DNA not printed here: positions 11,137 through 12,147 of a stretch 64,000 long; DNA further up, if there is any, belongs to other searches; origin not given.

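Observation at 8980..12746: Compact 4-gene operon of unknown function: three unrecognisable cytoplasmic-looking proteins co-transcribed with a T9SS-secreted SBBP beta-propeller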

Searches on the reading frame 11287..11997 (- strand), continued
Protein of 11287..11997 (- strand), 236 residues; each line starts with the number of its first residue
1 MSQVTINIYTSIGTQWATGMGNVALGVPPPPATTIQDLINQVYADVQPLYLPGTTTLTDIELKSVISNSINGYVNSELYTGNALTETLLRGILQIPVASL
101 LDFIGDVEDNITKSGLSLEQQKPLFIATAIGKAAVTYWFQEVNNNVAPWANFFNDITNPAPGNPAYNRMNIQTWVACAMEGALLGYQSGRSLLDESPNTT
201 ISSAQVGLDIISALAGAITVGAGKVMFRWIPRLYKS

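Call 98: search_protein_families(library=ncbifam, proteins=[L101:8834-9568:+, L101:9581-10915:+, L100:8340-9743:+, L113:6313-7569:+, L112:9404-10708:+, L089:8824-10398:+, L089:10425-11774:+, L103:9401-11632:+, L098:1572-2663:+, L088:1060-2250:+], max_evalue=0.001)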
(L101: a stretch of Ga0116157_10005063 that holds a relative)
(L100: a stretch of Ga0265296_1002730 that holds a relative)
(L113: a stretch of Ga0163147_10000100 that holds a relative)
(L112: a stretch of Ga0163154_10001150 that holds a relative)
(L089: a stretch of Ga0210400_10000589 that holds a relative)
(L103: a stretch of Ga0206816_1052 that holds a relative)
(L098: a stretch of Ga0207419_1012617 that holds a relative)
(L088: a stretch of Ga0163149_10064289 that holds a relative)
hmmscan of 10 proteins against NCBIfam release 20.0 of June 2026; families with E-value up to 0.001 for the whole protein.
L101:8834-9568:+ (245 aa): 3 families
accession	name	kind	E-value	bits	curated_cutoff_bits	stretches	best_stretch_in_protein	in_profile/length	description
TIGR03525.2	GldK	equivalog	5e-13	49.1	350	1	100-178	203-278/408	T9SS ring complex lipoprotein PorK/GldK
TIGR03524.1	GldJ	equivalog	4.3e-06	25.7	458.2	1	82-140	126-184/559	gliding motility lipoprotein GldJ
TIGR03530.1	GldJ_short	equivalog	0.00067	18.7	382.9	1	57-141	98-184/396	gliding motility lipoprotein GldJ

L101:9581-10915:+ (445 aa): 37 families (the best 25 are shown)
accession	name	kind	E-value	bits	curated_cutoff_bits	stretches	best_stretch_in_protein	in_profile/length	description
TIGR04463.1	rSAM_vs_C_rich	equivalog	2.8e-36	125.2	525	1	13-401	9-399/438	TIGR04463 family radical SAM/SPASM RiPP maturase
NF038107.1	rSAM_NF038107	equivalog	6.5e-33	114.2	600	1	1-432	1-433/444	Cys-every-fifth radical SAM/SPASM peptide maturase CefB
NF052473.1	rSAM_FlmE_OhkG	exception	2e-29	102.6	500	1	2-267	2-278/481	FlmE/OhkG family radical SAM/SPASM peptide maturase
TIGR04334.1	rSAM_Clo7bot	equivalog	3e-29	101.9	600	1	2-410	1-419/440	radical SAM/SPASM domain Clo7bot peptide maturase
TIGR04280.1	geopep_mat_rSAM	hypoth_equivalog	1.8e-28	99.7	400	1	56-405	52-401/428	geopeptide radical SAM maturase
NF047865.1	rSAM_PapB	equivalog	3.1e-26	92.4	340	1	95-406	10-326/330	PapB family radical SAM/SPASM ranthipeptide maturase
NF041298.1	rSAM_mat_DynA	equivalog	5.8e-24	84.7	450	2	88-263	1-172/356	dynobactin maturation radical SAM/SPASM protein DynA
TIGR03906.1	quino_hemo_SAM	equivalog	1.6e-19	69.9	453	1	90-241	96-245/467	quinohemoprotein amine dehydrogenase maturation protein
NF041707.1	rSAM_YhhB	equivalog_domain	3.3e-19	69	445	1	95-239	9-154/369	cyclophane-forming radical SAM/SPASM peptide maturase YhhB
TIGR04064.1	rSAM_nif11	equivalog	2.8e-18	65.9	518.7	1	86-241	78-228/459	nif11-like peptide radical SAM maturase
TIGR03942.1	sulfatase_rSAM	equivalog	2e-17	63.3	349.45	2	95-262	8-173/363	anaerobic sulfatase maturase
TIGR04261.1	rSAM_GlyRichRpt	subfamily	5e-15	55.4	310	1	92-267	1-175/363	cyclophane-forming radical SAM/SPASM peptide maturase GrrM/OscB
TIGR04115.1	rSAM_Cxxx_rpt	equivalog_domain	9.7e-13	48.3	350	1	95-299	9-215/359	radical SAM peptide maturase, CXXX-repeat target family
TIGR04163.1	rSAM_cobopep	equivalog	2.4e-12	46.3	375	1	90-265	66-235/428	peptide-modifying radical SAM enzyme CbpB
NF040899.1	ryptide_rSAM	equivalog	1.8e-11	43.4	600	1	14-276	34-283/464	radical SAM/SPASM ryptide class RiPP maturase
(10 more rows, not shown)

L100:8340-9743:+ (468 aa): 61 families (the best 25 are shown)
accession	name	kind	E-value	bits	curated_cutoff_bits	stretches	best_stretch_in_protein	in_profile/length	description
TIGR03906.1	quino_hemo_SAM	equivalog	1.3e-62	212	453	1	41-462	42-461/467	quinohemoprotein amine dehydrogenase maturation protein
NF047865.1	rSAM_PapB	equivalog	9.4e-61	205.8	340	1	95-424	2-325/330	PapB family radical SAM/SPASM ranthipeptide maturase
TIGR04064.1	rSAM_nif11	equivalog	2.7e-50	171.4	518.7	1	17-448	2-433/459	nif11-like peptide radical SAM maturase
TIGR03974.1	rSAM_six_Cys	equivalog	1.8e-48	165.5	425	1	8-445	7-446/451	thioether cross-link-forming SCIFF peptide maturase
TIGR04068.1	rSAM_ocin_clost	equivalog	4.3e-46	157.8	500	1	20-454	3-459/462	Cys-rich peptide radical SAM maturase CcpM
NF040492.1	not_ScfB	exception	3.3e-37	128.4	855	1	6-447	8-447/450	ScfB-related radical SAM/SPASM orphan maturase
NF035951.1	rSAM_RumMC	equivalog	3e-33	115.3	720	1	3-467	18-509/510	RumMC family radical SAM sactipeptide maturase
TIGR04280.1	geopep_mat_rSAM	hypoth_equivalog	1.6e-27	96.5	400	1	99-242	86-228/428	geopeptide radical SAM maturase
NF041298.1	rSAM_mat_DynA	equivalog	4e-27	95.1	450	1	106-434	10-339/356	dynobactin maturation radical SAM/SPASM protein DynA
NF038170.1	lachnocin_rSAM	equivalog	4.2e-27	95.1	550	1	57-418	35-397/440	lachnocin radical SAM maturase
NF041707.1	rSAM_YhhB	equivalog_domain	6.7e-27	94.3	445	1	97-425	3-343/369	cyclophane-forming radical SAM/SPASM peptide maturase YhhB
TIGR03942.1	sulfatase_rSAM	equivalog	2e-26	92.9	349.45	1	99-441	3-350/363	anaerobic sulfatase maturase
TIGR03978.1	rSAM_paired_1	equivalog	2.6e-26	92.4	370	1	43-423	28-424/466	His-Xaa-Ser system radical SAM maturase HxsB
TIGR04163.1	rSAM_cobopep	equivalog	1.1e-25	90.3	375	1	104-429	71-401/428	peptide-modifying radical SAM enzyme CbpB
TIGR04084.1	rSAM_AF0577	subfamily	2.1e-24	86.1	225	1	105-425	5-295/347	TIGR04084 family radical SAM/SPASM domain-containing protein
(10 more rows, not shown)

L113:6313-7569:+ (419 aa): 4 families
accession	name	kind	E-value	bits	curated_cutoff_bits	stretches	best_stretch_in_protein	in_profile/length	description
NF052228.1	T9SS_PorZ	equivalog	5.7e-22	78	260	3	205-351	523-681/757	type IX secretion system anionic LPS delivery protein PorZ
NF038113.1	T9SSA_dep_M36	equivalog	1.9e-10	39.6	885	1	340-418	790-868/869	T9SS-dependent M36 family metallopeptidase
TIGR04183.1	Por_Secre_tail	domain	7.8e-10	38.6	23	1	345-418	1-71/72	T9SS type A sorting domain-containing protein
NF050177.1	TapA_OM_Porphy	equivalog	6.7e-08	31.7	500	1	330-419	459-544/544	TapA/TapC family T9SS-dependent outer membrane protein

L112:9404-10708:+ (435 aa): 1 family
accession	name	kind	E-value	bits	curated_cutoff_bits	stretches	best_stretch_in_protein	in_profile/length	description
TIGR04183.1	Por_Secre_tail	domain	1.8e-10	40.7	23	1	362-434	2-72/72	T9SS type A sorting domain-containing protein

L089:8824-10398:+ (525 aa): 1 family
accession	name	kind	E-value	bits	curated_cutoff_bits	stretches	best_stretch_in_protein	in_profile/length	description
NF045728.1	glycosyl_F510_1955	equivalog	0.00074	18.9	175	0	127-195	99-173/246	F510_1955 family glycosylhydrolase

L089:10425-11774:+ (450 aa): 2 families
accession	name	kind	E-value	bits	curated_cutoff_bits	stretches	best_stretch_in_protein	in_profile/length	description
TIGR04183.1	Por_Secre_tail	domain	1.9e-11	43.8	23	1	380-450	1-72/72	T9SS type A sorting domain-containing protein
NF050177.1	TapA_OM_Porphy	equivalog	0.00018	20.4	500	1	376-450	469-544/544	TapA/TapC family T9SS-dependent outer membrane protein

L103:9401-11632:+ (744 aa): 0 families

L098:1572-2663:+ (364 aa): 0 families

L088:1060-2250:+ (397 aa): 5 families
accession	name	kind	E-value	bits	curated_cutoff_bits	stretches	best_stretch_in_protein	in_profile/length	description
NF002854.0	PRK03147.1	subfamily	1.3e-06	28.4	170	1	273-382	43-151/176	thiol-disulfide oxidoreductase ResA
NF047696.1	ThlDiSintTplARhiz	equivalog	1.9e-05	24.5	230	1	274-326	79-129/219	thiol:disulfide interchange protein TlpA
TIGR01068.1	thioredoxin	equivalog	0.00023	21.3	96.8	1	287-332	6-52/101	thioredoxin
TIGR00385.1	dsbE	subfamily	0.0005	19.7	123.15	1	282-381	50-148/173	DsbE family thiol:disulfide interchange protein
NF047697.1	ThioredTrxAClost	equivalog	0.00057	20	140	0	288-332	11-55/105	thioredoxin TrxA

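Call 101: search_protein_families(library=pfam, proteins=[L113:8426-9904:+, L113:10549-11721:+, L106:2632-4095:+, L115:5141-6667:+, L115:9523-10287:+, L100:9759-11075:+, L117:9270-10346:+, L094:6406-7785:+, L114:6498-7643:+, L098:2657-3594:+], max_evalue=0.001)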
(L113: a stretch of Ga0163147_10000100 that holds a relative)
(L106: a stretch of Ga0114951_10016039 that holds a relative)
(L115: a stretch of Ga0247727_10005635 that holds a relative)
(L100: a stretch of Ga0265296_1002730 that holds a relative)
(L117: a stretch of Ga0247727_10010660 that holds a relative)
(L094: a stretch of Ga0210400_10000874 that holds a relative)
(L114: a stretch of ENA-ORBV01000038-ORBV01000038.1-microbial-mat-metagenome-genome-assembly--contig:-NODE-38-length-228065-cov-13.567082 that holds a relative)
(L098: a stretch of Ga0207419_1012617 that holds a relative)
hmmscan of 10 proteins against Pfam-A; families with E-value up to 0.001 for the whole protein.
L113:8426-9904:+ (493 aa): 1 family
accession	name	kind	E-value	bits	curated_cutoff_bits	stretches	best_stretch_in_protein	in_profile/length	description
PF18911.6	PKD_4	-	0.001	19.5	27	0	257-320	18-74/85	PKD domain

L113:10549-11721:+ (391 aa): 1 family
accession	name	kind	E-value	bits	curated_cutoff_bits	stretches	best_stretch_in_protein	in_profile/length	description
PF18962.6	Por_Secre_tail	-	2.1e-13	50.8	27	1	315-390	1-75/75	Secretion system C-terminal sorting domain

L106:2632-4095:+ (488 aa): 1 family
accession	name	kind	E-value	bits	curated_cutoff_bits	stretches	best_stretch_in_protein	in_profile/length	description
PF18962.6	Por_Secre_tail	-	1.5e-13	51.3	27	1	416-478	1-67/75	Secretion system C-terminal sorting domain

L115:5141-6667:+ (509 aa): 6 families
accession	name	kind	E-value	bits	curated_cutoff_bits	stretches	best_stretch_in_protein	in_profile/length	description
PF17164.10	DUF5122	-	3.1e-62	207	27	6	223-258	1-36/36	Domain of unknown function (DUF5122) beta-propeller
PF18962.6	Por_Secre_tail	-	3.8e-12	46.8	27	1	436-508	1-75/75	Secretion system C-terminal sorting domain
PF00400.38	WD40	-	1.1e-07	32.5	27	0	205-237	2-33/39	WD domain, G-beta repeat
PF23414.1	Beta-prop_EML_2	-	1.5e-05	24.9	90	0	214-298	39-107/266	Echinoderm microtubule-associated protein second beta-propeller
PF24814.1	WD40_Prp19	-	6e-05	22.7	320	0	380-436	133-192/281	Prp19 WD40 domain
PF12894.13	ANAPC4_WD40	-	0.00067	20.3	22.9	0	214-236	38-60/91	Anaphase-promoting complex subunit 4 WD40 domain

L115:9523-10287:+ (255 aa): 0 families

L100:9759-11075:+ (439 aa): 2 families
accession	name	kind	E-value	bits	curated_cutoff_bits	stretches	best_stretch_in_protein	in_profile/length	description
PF01433.26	Peptidase_M1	-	7.2e-10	39.3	27.7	1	288-429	73-216/218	Peptidase family M1 domain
PF22226.1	Mre11_C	-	4.5e-05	24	27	1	374-400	16-42/44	Mre11 C-terminal Rad50-binding domain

L117:9270-10346:+ (359 aa): 1 family
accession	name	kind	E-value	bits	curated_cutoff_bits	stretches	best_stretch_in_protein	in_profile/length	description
PF00487.30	FA_desaturase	-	1.8e-32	113.6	29.7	1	66-338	2-251/253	Fatty acid desaturase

L094:6406-7785:+ (460 aa): 1 family
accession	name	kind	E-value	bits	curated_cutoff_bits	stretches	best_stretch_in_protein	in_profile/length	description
PF03572.23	Peptidase_S41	-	5.7e-25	88.2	24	1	231-433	1-165/165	Peptidase family S41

L114:6498-7643:+ (382 aa): 2 families
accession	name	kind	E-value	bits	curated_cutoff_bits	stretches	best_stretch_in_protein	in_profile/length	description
PF01609.27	DDE_Tnp_1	-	1.6e-27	97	23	1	116-327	4-200/200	Transposase DDE domain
PF14294.11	DUF4372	-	7.2e-23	81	25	1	10-68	15-73/74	Domain of unknown function (DUF4372)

L098:2657-3594:+ (312 aa): 0 families

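Call 107: search_protein_families(library=ncbifam, proteins=[P0094, P0129, P0111, P0120, P0095, P0050, P0046, P0083, L101:8001-8867:+, L094:8001-8888:+], max_evalue=1)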
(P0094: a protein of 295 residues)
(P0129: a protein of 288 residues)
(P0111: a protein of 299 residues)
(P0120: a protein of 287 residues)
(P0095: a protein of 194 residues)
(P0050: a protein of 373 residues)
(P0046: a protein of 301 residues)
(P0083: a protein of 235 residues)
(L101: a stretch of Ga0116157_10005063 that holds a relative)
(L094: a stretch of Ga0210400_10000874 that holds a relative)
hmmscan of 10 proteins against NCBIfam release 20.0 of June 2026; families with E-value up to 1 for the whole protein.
P0094 (295 aa): 0 families

P0129 (288 aa): 0 families

P0111 (299 aa): 1 family
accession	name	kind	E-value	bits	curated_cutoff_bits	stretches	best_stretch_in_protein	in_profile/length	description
NF038153.1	lant_leader_L1a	domain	3.1e-05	24.1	22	1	234-249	9-24/32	class I lanthipeptide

P0120 (287 aa): 0 families

P0095 (194 aa): 2 families
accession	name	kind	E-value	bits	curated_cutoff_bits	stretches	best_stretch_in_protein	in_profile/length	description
NF010826.0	PRK14230.1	equivalog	0.034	14.3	126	1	76-133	53-110/119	camphor resistance protein CrcB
NF003779.0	PRK05370.1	equivalog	0.064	12.1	657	1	34-134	10-104/448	argininosuccinate synthase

P0050 (373 aa): 1 family
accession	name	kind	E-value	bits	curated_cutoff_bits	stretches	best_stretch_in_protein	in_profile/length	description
NF038153.1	lant_leader_L1a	domain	0.16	12.2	22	1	230-248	7-25/32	class I lanthipeptide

P0046 (301 aa): 1 family
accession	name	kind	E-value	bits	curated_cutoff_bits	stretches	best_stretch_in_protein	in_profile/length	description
NF038392.1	div_DrpB_YedR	equivalog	0.019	15.3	50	1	175-234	24-83/86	cell division protein DrpB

P0083 (235 aa): 2 families
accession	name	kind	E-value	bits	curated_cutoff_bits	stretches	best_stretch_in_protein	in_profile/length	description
NF007892.0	PRK10595.1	equivalog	0.17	11.6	162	1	134-166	94-126/169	cell division inhibitor SulA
TIGR00623.2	SOS_SulA_coli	exception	0.18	11.6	150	1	134-166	92-125/168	SOS-induced cell division inhibitor SulA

L101:8001-8867:+ (289 aa): 1 family
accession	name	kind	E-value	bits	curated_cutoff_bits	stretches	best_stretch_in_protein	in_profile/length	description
TIGR02840.1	spore_YtaF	equivalog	0.046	13.2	149.6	1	176-243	11-78/206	sporulation membrane protein YtaF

L094:8001-8888:+ (296 aa): 2 families
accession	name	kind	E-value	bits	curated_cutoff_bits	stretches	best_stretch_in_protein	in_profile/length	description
TIGR00653.1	GlnA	equivalog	0.031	13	429.15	1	3-36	357-390/462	type I glutamate--ammonia ligase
NF045547.1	GGputSyn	equivalog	0.039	12.7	650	1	4-34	341-371/438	gamma-glutamylputrescine synthetase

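Call 113: search_dna_similar(query=P0043, collection=plasmids, mode=protein, max_evalue=0.001, max_rows=15)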
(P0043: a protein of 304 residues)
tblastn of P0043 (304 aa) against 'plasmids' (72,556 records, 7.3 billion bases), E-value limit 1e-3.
No match.
